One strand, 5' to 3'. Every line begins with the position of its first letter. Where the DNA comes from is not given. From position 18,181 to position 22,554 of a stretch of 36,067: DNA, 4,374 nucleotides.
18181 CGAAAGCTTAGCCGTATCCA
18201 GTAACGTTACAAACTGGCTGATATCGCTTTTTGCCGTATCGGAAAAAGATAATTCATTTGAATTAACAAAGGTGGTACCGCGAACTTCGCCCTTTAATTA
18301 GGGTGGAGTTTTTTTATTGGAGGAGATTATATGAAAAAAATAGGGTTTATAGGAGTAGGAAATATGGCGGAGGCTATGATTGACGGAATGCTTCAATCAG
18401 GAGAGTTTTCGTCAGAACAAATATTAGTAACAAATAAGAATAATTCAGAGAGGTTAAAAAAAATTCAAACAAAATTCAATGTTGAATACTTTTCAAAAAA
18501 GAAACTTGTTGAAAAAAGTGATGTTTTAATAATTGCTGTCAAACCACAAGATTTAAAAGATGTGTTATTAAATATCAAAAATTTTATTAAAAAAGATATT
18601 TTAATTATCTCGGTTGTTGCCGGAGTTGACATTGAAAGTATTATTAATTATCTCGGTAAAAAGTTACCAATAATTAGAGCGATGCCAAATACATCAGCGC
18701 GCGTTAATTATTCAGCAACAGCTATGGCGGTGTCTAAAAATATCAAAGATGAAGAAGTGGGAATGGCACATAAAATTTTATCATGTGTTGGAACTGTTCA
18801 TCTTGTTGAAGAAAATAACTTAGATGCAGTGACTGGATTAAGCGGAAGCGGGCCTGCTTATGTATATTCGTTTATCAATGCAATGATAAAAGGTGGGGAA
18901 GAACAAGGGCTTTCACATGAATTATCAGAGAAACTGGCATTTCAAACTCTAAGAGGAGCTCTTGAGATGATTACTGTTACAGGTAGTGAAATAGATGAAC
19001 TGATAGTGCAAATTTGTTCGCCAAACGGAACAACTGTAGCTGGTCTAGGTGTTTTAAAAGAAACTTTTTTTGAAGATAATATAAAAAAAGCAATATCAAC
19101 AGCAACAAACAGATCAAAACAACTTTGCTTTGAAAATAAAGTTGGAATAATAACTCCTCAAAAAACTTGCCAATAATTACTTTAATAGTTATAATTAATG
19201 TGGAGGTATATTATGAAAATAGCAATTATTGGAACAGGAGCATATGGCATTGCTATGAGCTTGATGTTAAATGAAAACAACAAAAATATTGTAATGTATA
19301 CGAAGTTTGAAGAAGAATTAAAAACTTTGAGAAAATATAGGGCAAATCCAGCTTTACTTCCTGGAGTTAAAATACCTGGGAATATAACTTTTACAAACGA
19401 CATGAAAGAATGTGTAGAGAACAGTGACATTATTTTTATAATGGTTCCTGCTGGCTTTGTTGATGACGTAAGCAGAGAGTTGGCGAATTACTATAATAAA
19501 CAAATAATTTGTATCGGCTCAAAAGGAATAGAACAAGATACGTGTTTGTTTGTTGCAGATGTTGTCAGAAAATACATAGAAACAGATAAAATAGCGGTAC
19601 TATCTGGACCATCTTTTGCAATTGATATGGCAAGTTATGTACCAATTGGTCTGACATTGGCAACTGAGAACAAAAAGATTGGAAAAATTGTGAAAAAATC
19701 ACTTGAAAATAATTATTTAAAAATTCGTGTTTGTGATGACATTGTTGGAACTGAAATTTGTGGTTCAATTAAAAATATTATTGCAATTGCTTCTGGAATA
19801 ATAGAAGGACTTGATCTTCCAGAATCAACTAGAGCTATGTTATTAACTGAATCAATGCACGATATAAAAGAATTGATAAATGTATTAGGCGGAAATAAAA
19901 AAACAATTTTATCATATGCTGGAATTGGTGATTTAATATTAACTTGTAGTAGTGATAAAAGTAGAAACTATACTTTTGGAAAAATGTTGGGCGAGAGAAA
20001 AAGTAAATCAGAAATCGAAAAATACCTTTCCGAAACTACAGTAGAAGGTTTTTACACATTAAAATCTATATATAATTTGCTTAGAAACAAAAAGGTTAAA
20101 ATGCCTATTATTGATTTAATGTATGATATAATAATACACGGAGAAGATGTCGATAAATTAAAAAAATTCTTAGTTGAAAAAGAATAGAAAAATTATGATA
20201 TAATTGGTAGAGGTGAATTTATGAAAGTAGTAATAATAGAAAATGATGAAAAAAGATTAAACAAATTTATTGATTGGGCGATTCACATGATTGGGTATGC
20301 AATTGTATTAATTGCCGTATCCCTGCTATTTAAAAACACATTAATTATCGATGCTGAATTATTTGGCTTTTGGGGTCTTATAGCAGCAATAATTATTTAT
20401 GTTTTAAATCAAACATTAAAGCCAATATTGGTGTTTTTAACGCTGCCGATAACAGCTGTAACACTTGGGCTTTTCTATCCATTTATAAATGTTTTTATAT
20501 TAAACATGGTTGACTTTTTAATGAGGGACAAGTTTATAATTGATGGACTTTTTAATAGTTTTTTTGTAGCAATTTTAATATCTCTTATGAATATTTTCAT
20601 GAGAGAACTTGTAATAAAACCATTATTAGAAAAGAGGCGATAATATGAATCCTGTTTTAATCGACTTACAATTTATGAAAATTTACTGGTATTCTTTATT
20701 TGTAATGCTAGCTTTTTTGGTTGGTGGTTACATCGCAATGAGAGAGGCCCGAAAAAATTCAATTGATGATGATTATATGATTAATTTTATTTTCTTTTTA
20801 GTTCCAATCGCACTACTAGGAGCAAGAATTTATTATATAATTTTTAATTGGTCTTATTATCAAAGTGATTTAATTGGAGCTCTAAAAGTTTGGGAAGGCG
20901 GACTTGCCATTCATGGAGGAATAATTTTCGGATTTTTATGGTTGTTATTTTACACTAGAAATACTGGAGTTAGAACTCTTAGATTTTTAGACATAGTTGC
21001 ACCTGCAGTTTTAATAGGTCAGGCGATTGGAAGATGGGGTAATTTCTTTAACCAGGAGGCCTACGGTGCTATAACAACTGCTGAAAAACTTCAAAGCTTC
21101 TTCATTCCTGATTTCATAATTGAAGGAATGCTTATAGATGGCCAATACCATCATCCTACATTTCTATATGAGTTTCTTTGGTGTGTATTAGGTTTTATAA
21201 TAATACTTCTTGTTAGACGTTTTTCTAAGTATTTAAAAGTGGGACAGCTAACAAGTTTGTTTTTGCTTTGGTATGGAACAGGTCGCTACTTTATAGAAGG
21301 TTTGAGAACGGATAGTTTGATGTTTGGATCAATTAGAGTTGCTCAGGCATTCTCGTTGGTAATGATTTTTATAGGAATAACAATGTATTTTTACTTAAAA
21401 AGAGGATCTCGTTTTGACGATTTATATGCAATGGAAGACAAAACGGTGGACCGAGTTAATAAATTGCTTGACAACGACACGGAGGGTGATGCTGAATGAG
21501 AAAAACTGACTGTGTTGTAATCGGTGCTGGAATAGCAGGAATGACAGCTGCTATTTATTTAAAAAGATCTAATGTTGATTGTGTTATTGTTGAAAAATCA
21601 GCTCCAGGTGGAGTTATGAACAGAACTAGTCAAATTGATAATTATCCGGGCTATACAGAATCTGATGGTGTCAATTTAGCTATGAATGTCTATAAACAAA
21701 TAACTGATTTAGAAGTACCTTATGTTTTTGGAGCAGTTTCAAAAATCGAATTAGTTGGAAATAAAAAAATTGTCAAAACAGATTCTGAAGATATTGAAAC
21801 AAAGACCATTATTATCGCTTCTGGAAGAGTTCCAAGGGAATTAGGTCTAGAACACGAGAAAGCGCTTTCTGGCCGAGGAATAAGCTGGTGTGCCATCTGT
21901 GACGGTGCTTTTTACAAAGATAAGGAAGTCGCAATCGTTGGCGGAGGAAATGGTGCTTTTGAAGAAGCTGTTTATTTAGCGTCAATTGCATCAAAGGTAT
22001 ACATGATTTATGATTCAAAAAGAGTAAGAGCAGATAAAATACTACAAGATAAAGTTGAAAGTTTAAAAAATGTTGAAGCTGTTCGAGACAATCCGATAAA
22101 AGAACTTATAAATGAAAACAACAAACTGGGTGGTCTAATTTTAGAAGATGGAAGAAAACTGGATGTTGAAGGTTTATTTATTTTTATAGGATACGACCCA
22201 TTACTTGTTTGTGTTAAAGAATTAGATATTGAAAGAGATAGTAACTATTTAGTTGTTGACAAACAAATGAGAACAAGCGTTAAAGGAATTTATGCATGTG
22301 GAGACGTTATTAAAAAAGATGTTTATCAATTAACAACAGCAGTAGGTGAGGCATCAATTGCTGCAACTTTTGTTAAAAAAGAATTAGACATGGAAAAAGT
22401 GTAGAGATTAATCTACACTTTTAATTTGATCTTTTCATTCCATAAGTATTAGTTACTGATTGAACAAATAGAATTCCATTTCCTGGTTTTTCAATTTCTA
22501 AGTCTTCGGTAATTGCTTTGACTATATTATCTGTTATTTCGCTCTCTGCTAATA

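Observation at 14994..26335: One pilin-head signature links the mega-pilin to the three small pilins across 6.6 kb of housekeeping genes, with no assembly genes in the window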

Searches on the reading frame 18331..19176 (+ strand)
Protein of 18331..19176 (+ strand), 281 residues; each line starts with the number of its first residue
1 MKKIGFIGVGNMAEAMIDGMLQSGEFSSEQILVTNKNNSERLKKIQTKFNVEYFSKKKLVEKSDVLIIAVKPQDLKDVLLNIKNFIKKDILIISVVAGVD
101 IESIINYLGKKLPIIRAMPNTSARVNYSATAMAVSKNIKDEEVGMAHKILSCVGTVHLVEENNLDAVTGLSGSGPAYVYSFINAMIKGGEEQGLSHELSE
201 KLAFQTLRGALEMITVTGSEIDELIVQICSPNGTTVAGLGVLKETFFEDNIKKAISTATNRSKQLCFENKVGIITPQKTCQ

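Call 14: search_protein_families(library=pfam, proteins=[window:18331-19176:+], max_evalue=0.001)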
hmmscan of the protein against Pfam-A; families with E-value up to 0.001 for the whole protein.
window:18331-19176:+ (281 aa): 6 families
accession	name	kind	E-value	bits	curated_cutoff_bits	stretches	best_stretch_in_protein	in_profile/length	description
PF14748.11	P5CR_dimer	-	1.5e-32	112.4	25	1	161-265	1-105/105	Pyrroline-5-carboxylate reductase dimerisation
PF03807.23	F420_oxidored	-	8.1e-21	74.9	21.6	1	3-98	1-94/94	NADP oxidoreductase coenzyme F420-dependent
PF03446.21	NAD_binding_2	-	5.3e-06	27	21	1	3-94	1-91/161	NAD binding domain of 6-phosphogluconate dehydrogenase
PF02558.23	ApbA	-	4.3e-05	23.6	22.2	1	51-111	61-115/150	Ketopantoate reductase PanE/ApbA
PF01408.29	GFO_IDH_MocA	-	0.00032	21.8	24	1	3-78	2-78/120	Oxidoreductase family, NAD-binding Rossmann fold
PF01210.29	NAD_Gly3P_dh_N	-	0.00051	20.5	23.1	1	31-100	37-107/158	NAD-dependent glycerol-3-phosphate dehydrogenase N-terminus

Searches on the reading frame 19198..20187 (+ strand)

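Call 14: search_protein_families(library=pfam, proteins=[window:19198-20187:+], max_evalue=0.001)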
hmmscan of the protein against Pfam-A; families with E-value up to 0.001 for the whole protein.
window:19198-20187:+ (329 aa): 7 families
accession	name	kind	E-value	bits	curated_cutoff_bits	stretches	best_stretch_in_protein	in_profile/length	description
PF07479.19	NAD_Gly3P_dh_C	-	3.8e-47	160.5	25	1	181-321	1-140/142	NAD-dependent glycerol-3-phosphate dehydrogenase C-terminus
PF01210.29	NAD_Gly3P_dh_N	-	8e-37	127.1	23.1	1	7-160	1-156/158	NAD-dependent glycerol-3-phosphate dehydrogenase N-terminus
PF20618.3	GPD_NAD_C_bact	-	2e-19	70.3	27.6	1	241-306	1-64/66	Bacterial GPD, NAD-dependent C-terminal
PF03807.23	F420_oxidored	-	1.7e-07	32.2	21.6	1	7-103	1-87/94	NADP oxidoreductase coenzyme F420-dependent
PF03446.21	NAD_binding_2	-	2.4e-07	31.3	21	1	7-107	1-91/161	NAD binding domain of 6-phosphogluconate dehydrogenase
PF03721.20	UDPG_MGDP_dh_N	-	1.1e-06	28.8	27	1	6-87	1-88/187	UDP-glucose/GDP-mannose dehydrogenase family, NAD binding domain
PF02558.23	ApbA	-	0.0005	20.2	22.2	1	8-112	1-104/150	Ketopantoate reductase PanE/ApbA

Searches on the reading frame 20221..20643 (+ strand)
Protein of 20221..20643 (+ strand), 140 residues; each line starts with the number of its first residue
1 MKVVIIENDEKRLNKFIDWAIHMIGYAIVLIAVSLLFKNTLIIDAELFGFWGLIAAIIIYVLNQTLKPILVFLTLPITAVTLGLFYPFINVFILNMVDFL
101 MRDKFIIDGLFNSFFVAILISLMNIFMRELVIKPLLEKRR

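Call 14: search_protein_families(library=pfam, proteins=[window:20221-20643:+], max_evalue=0.001)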
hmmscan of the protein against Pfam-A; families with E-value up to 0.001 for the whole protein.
window:20221-20643:+ (140 aa): 1 family
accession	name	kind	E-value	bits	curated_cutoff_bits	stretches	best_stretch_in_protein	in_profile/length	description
PF04020.18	Phage_holin_4_2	-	1.7e-16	61.2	28.8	1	18-125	2-104/105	Mycobacterial 4 TMS phage holin, superfamily IV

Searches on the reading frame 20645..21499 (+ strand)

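Call 14: search_protein_families(library=pfam, proteins=[window:20645-21499:+], max_evalue=0.001)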
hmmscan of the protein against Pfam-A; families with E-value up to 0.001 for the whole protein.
window:20645-21499:+ (284 aa): 1 family
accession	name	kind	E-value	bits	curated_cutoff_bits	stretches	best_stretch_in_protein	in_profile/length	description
PF01790.23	LGT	-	1.4e-70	237.8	24.9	1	3-250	1-240/240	Prolipoprotein diacylglyceryl transferase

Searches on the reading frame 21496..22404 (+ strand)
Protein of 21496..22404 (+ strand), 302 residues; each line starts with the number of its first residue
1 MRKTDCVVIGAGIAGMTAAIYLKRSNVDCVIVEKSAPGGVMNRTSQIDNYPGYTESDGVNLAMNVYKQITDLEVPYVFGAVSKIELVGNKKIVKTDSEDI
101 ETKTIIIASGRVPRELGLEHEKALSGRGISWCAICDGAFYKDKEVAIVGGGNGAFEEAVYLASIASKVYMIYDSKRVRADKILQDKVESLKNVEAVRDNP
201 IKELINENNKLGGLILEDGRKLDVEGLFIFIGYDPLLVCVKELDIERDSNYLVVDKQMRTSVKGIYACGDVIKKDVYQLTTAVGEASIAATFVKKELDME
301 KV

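Call 14: search_protein_families(library=pfam, proteins=[window:21496-22404:+], max_evalue=0.001)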
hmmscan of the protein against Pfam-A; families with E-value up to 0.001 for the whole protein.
window:21496-22404:+ (302 aa): 11 families
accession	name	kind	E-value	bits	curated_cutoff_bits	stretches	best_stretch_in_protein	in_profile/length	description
PF07992.20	Pyr_redox_2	-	2.8e-45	155.4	26.1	1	5-286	2-291/291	Pyridine nucleotide-disulphide oxidoreductase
PF13738.12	Pyr_redox_3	-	2.5e-22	80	30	1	78-269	101-305/305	Pyridine nucleotide-disulphide oxidoreductase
PF00070.33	Pyr_redox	-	2e-11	44.7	22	1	145-217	2-80/82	Pyridine nucleotide-disulphide oxidoreductase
PF00890.30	FAD_binding_2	-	1.8e-08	34.4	20.4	1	5-37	1-33/414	FAD binding domain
PF01266.30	DAO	-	5.7e-08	33.1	27.9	1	5-43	1-41/353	FAD dependent oxidoreductase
PF13450.12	NAD_binding_8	-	7.8e-08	32.9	21.9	1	8-60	1-50/68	NAD(P)-binding Rossmann-like domain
PF01946.23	Thi4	-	3.7e-06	26.8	26.2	1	3-41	17-57/235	Thi4 family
PF01494.25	FAD_binding_3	-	7.7e-05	22.5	22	1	3-37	1-35/349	FAD binding domain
PF12831.13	FAD_oxidored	-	9e-05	22.4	27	1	5-41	1-38/416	FAD dependent oxidoreductase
PF01134.28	GIDA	-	9.2e-05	22.1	22.1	0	5-33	1-29/391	Glucose inhibited division protein A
PF03486.20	HI0933_like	-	0.00019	21.4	50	0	5-35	2-32/244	HI0933-like protein Rossmann domain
